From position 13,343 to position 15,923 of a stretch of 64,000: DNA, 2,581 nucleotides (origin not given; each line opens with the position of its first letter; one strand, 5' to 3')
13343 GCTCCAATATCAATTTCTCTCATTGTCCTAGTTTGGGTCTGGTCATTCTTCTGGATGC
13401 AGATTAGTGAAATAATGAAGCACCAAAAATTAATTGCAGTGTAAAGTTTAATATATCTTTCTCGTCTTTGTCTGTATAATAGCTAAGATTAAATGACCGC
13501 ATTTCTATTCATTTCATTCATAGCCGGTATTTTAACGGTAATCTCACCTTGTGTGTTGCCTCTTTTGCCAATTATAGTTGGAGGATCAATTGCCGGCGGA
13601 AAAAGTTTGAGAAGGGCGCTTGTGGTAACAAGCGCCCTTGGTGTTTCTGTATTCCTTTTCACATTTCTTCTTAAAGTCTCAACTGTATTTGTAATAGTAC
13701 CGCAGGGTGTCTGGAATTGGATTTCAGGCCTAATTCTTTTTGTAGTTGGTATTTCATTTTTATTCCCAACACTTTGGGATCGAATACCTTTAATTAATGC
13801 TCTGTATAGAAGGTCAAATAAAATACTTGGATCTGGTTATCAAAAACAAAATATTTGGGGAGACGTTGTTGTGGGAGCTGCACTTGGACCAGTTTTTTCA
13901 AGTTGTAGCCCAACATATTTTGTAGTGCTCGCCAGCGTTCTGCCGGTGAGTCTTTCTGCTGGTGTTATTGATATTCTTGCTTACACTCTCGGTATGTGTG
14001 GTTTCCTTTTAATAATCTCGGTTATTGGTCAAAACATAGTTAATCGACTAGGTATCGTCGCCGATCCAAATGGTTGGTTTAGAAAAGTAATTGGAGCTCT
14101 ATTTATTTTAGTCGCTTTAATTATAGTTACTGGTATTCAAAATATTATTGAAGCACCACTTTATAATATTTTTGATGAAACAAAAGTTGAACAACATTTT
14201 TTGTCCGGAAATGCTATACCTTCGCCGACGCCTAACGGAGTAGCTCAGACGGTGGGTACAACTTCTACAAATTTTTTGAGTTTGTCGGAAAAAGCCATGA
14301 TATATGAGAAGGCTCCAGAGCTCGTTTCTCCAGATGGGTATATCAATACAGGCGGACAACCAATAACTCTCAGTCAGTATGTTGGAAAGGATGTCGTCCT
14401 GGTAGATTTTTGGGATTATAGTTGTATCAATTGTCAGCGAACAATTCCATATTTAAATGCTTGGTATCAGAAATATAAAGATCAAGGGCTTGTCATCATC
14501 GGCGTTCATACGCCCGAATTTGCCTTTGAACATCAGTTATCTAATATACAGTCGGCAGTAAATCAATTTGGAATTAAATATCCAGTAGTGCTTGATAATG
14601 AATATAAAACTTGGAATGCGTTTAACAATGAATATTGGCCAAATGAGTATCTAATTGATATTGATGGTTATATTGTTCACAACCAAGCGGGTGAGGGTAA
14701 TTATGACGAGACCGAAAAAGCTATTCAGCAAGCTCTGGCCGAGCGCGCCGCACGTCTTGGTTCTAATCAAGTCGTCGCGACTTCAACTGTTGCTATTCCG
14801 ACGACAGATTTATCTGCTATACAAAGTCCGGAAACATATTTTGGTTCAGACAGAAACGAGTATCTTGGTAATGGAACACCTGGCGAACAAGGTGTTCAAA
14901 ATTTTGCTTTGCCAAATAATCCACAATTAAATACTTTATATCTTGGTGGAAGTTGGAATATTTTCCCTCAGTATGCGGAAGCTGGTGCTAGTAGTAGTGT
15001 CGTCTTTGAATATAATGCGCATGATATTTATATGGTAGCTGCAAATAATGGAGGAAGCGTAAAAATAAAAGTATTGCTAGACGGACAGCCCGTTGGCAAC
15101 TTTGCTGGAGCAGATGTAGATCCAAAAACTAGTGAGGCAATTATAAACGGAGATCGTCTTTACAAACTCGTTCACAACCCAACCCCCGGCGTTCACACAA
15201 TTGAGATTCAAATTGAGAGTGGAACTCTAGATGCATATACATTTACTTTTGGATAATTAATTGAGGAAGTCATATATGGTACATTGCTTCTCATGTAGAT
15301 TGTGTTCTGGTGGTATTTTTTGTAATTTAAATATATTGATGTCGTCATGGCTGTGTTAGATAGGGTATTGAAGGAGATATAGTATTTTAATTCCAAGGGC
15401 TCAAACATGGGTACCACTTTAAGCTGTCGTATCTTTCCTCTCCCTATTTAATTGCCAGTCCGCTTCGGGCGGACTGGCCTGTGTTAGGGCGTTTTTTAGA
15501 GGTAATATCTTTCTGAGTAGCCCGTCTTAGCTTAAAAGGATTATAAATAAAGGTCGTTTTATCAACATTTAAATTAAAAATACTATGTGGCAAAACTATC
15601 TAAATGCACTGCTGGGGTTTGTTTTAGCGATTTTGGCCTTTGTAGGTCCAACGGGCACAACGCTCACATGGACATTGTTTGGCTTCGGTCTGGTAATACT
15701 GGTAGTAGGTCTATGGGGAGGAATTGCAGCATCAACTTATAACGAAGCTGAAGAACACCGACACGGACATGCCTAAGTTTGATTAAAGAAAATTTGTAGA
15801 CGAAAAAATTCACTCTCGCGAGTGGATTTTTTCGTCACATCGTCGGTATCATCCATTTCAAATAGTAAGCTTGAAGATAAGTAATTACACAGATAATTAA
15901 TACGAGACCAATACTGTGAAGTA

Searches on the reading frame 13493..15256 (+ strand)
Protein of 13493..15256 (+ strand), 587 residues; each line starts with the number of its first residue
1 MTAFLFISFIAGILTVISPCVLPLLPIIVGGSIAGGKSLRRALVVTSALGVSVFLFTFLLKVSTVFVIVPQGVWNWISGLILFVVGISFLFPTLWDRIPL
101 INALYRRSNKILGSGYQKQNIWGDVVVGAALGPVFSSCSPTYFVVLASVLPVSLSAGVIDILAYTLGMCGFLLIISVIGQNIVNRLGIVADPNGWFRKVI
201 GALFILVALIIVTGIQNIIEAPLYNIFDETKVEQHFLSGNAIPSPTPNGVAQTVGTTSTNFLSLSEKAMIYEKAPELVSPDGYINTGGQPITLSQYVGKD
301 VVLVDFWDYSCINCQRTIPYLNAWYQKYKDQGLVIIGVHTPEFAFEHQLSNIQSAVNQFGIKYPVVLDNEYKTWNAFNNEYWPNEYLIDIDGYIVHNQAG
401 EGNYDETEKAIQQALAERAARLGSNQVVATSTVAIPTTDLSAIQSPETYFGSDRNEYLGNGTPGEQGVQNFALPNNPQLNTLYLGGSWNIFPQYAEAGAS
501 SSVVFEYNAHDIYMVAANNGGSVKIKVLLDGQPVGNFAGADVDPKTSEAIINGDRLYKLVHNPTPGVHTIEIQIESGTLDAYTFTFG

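Call 15: find_encoding_contigs(protein=window:13493-15256:+, flank=10000, max_places=6)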
Protein window:13493-15256:+ (587 aa): no gene with exactly this product is on record in the collection.

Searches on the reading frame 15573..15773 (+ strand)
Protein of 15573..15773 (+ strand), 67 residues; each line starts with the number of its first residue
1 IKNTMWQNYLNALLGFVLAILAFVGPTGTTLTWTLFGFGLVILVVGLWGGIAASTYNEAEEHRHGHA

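Call 27: search_protein_families(library=pfam, max_evalue=0.01, proteins=[window:15573-15773:+])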
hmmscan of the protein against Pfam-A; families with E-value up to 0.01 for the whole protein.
window:15573-15773:+ (67 aa): 1 family
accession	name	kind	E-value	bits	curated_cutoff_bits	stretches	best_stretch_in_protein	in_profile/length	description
PF03779.20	SPW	-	2.1e-05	25.3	31.5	1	6-56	1-52/93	SPW repeat domain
